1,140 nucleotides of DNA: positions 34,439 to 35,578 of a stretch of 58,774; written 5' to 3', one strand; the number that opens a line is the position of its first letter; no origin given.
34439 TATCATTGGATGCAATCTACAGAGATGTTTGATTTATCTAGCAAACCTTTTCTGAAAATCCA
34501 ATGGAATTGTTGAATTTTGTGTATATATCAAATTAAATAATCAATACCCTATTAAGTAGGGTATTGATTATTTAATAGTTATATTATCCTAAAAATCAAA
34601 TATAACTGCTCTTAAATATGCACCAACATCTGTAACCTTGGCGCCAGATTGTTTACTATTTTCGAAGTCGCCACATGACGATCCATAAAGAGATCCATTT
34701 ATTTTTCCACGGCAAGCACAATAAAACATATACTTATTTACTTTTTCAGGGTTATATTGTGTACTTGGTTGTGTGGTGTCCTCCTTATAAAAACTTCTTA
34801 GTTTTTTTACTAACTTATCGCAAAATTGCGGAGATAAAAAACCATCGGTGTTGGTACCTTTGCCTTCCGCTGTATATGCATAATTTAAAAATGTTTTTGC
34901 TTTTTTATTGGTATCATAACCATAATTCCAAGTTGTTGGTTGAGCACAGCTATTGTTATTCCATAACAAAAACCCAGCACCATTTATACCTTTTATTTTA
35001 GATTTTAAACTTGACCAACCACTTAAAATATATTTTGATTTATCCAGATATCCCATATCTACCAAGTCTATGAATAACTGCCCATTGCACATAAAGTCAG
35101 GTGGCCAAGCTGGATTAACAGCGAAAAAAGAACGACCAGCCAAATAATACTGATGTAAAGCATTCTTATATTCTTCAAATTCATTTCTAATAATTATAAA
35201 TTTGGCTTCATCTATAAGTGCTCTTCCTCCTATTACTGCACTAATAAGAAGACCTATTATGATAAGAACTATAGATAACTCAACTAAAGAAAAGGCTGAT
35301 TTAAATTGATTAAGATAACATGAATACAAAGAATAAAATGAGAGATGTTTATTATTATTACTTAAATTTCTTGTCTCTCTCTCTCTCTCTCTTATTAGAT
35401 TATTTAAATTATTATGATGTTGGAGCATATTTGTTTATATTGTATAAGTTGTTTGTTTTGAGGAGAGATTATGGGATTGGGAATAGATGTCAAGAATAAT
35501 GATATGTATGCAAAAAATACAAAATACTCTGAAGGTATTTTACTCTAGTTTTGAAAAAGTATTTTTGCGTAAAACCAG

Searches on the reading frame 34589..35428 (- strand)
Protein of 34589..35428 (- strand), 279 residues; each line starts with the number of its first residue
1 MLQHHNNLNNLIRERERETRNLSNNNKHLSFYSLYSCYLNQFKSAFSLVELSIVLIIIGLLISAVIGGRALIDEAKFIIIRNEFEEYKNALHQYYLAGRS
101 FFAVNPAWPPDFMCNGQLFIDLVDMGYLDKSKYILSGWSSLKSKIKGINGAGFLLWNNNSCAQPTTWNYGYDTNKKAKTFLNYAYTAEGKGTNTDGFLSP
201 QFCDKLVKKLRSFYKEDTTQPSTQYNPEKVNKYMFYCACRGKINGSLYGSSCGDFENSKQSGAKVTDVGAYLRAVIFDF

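Call 30: search_protein_families(library=pfam, proteins=[window:34589-35428:-], max_evalue=0.1)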
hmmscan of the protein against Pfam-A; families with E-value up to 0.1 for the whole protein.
window:34589-35428:- (279 aa): 3 families
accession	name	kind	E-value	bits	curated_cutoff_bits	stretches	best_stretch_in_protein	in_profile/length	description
PF07963.17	N_methyl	-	0.0024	17.8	21.2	1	44-65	5-26/27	Prokaryotic N-terminal methylation motif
PF22245.3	G7C_C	-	0.037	14.1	26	1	128-194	66-134/180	Tailspike protein, C-terminal domain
PF25238.1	OGFOD2-like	-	0.041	14.3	31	1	189-233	45-89/123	OGFOD2-like domain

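Call 77: search_protein_families(library=ncbifam, proteins=[window:34589-35428:-], max_evalue=0.001)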
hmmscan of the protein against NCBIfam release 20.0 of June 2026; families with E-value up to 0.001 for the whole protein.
window:34589-35428:- (279 aa): 2 families
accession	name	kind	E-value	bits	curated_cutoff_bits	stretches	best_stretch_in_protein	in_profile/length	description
TIGR01710.1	typeII_sec_gspG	equivalog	0.00043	20.3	88.85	1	45-97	2-55/134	type II secretion system major pseudopilin GspG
TIGR02532.1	IV_pilin_GFxxxE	domain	0.00072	19.3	16.3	1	44-66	2-24/24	prepilin-type N-terminal cleavage/methylation domain-containing protein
